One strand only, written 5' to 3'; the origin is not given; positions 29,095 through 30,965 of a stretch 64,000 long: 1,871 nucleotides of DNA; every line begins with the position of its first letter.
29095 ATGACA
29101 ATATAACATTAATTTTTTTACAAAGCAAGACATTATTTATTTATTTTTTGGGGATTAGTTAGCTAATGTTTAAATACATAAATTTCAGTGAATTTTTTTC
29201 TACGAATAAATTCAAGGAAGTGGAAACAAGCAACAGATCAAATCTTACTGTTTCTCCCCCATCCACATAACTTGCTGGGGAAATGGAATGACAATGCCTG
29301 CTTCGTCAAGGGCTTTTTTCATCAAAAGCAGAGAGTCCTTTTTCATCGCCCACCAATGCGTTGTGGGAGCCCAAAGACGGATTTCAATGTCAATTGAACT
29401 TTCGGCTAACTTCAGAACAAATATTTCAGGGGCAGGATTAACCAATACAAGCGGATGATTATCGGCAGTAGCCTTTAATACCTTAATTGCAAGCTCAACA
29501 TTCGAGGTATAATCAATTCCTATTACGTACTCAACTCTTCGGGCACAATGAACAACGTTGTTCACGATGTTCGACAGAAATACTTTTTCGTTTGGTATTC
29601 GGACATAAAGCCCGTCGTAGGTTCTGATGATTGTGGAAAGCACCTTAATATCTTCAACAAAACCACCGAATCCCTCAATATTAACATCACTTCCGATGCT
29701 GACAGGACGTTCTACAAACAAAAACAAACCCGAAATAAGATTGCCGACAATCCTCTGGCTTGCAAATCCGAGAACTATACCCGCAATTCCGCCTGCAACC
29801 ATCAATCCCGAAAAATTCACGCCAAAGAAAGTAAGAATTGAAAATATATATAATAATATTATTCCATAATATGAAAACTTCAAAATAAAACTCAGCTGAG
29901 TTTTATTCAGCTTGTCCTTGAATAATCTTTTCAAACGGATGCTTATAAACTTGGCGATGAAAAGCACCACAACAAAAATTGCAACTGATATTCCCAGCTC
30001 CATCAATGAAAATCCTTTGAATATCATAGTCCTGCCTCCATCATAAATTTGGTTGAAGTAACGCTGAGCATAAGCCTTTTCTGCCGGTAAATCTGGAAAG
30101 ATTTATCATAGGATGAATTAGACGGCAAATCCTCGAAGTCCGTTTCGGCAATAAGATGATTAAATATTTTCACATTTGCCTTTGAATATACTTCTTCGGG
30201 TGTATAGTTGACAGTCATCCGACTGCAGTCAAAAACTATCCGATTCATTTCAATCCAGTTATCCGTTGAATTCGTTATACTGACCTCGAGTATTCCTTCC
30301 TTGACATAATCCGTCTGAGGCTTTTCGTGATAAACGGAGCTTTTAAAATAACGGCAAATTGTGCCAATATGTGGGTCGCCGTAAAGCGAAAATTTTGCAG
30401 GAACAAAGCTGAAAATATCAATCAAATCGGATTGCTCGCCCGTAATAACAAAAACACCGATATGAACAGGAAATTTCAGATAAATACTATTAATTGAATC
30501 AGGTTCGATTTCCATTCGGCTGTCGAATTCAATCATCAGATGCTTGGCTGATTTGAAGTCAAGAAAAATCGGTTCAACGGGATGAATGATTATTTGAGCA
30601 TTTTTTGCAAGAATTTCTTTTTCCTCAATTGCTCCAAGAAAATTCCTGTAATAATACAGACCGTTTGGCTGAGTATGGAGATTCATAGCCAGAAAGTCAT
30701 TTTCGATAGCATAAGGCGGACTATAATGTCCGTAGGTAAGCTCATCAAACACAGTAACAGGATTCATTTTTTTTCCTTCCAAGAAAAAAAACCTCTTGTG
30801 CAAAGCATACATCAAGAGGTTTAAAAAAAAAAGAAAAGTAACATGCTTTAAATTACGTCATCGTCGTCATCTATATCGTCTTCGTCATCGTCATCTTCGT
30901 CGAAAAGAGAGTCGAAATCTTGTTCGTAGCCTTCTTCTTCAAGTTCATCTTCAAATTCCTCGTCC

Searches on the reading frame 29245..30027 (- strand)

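Call 59: search_protein_families(library=pfam, proteins=[window:29245-30027:-], max_evalue=0.00001)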
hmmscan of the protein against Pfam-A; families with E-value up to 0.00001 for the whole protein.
window:29245-30027:- (260 aa): 3 families
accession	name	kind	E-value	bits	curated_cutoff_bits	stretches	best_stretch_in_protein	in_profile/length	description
PF21082.3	MS_channel_3rd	-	5.8e-18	65.5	21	1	165-247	1-88/88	Mechanosensitive ion channel MscS, C-terminal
PF00924.24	MS_channel_2nd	-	7.8e-17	61.6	20.2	1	93-156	2-65/68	Mechanosensitive ion channel, beta-domain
PF21088.3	MS_channel_1st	-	3.8e-07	30.4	23.1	1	51-91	2-42/42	Mechanosensitive ion channel, transmembrane helices 2/3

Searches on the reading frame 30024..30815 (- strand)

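Call 59: search_protein_families(library=pfam, proteins=[window:30024-30815:-], max_evalue=0.00001)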
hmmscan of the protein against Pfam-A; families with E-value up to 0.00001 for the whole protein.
window:30024-30815:- (263 aa): 1 family
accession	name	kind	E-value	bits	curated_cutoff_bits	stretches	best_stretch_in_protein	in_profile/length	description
PF04254.18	DUF432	-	5.3e-34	117.5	21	1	82-204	1-123/123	Protein of unknown function (DUF432)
